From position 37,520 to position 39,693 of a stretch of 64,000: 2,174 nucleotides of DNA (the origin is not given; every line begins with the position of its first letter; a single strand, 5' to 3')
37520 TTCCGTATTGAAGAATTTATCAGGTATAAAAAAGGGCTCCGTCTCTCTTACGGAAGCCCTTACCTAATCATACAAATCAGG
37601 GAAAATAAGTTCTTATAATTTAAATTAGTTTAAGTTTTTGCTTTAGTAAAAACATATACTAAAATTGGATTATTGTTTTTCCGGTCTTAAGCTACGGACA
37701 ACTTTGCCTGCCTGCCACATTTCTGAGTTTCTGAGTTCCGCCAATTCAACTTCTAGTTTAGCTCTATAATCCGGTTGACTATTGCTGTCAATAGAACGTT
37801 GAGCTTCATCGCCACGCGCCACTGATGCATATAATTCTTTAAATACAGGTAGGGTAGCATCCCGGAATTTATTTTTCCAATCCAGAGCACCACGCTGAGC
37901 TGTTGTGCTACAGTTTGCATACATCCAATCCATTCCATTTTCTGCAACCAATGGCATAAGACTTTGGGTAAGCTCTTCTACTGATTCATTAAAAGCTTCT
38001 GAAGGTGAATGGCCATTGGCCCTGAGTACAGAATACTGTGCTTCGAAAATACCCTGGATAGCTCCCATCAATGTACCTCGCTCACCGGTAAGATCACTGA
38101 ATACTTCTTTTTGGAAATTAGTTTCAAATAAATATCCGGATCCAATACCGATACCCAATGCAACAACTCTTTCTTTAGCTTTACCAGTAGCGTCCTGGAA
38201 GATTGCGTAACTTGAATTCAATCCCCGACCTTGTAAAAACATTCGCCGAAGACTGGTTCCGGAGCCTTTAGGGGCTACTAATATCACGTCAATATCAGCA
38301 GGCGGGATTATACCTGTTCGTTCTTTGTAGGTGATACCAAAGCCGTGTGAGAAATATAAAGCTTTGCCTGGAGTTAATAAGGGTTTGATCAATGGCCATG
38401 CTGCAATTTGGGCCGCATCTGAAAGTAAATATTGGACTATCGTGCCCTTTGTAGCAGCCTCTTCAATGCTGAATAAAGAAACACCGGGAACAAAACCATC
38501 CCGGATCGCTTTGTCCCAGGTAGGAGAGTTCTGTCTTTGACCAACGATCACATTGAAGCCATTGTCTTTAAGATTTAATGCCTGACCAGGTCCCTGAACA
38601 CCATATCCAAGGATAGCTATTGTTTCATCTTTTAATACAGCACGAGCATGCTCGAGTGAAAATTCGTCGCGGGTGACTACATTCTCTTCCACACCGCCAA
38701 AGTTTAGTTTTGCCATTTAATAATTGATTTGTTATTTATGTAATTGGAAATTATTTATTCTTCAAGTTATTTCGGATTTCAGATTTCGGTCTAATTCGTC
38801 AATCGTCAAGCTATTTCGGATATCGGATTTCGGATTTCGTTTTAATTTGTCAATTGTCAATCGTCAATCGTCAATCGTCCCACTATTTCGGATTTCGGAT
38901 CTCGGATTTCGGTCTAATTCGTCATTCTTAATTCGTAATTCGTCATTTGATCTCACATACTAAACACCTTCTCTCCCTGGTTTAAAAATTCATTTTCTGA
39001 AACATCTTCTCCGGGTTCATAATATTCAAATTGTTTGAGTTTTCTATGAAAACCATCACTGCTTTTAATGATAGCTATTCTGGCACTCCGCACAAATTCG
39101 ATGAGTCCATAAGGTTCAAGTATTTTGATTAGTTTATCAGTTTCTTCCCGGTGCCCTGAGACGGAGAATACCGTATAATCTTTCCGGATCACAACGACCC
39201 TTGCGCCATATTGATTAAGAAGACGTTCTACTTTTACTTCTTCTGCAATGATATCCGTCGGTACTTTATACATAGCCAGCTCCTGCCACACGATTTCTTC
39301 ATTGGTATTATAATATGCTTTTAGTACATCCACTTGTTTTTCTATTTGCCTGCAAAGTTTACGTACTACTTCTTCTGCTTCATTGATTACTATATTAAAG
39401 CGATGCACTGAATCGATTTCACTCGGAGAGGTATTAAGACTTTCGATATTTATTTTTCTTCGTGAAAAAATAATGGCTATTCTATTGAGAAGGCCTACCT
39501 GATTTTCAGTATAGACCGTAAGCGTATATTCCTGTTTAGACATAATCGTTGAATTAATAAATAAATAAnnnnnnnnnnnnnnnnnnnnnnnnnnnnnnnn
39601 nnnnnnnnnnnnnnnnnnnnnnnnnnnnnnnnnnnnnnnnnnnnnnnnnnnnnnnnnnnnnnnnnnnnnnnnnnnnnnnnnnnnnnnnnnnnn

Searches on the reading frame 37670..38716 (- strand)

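Call 54: search_protein_families(library=pfam, proteins=[window:37670-38716:-], max_evalue=0.00001)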
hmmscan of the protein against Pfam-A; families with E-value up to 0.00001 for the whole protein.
window:37670-38716:- (348 aa): 2 families
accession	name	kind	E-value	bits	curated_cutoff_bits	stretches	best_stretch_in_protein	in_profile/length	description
PF07991.19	KARI_N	-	4.8e-43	147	20.6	1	27-193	1-161/165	Acetohydroxy acid isomeroreductase, NADPH-binding domain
PF01450.25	KARI_C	-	7.4e-40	137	29.1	1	201-345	1-143/144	Ketol-acid reductoisomerase, C-terminal domain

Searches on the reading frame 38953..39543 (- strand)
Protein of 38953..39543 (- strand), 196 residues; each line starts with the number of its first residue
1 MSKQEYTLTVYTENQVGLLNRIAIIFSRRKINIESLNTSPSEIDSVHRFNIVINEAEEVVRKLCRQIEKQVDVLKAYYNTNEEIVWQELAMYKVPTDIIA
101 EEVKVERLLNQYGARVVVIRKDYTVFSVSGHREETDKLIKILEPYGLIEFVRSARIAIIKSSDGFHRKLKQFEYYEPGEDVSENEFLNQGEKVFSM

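Call 54: search_protein_families(library=pfam, proteins=[window:38953-39543:-], max_evalue=0.00001)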
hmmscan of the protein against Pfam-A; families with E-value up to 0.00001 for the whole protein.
window:38953-39543:- (196 aa): 4 families
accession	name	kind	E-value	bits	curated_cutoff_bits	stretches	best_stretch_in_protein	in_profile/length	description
PF10369.15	ALS_ss_C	-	2.1e-19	69.8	23.2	1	87-160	1-73/74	Small subunit of acetolactate synthase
PF22629.2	ACT_AHAS_ss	-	1.2e-13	51.5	27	1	8-75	1-67/67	AHAS small subunit-like ACT domain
PF01842.31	ACT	-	3.6e-10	39.9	27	1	6-69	1-63/66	ACT domain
PF13710.12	ACT_5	-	1.3e-06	28.6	27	1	15-75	2-61/62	ACT domain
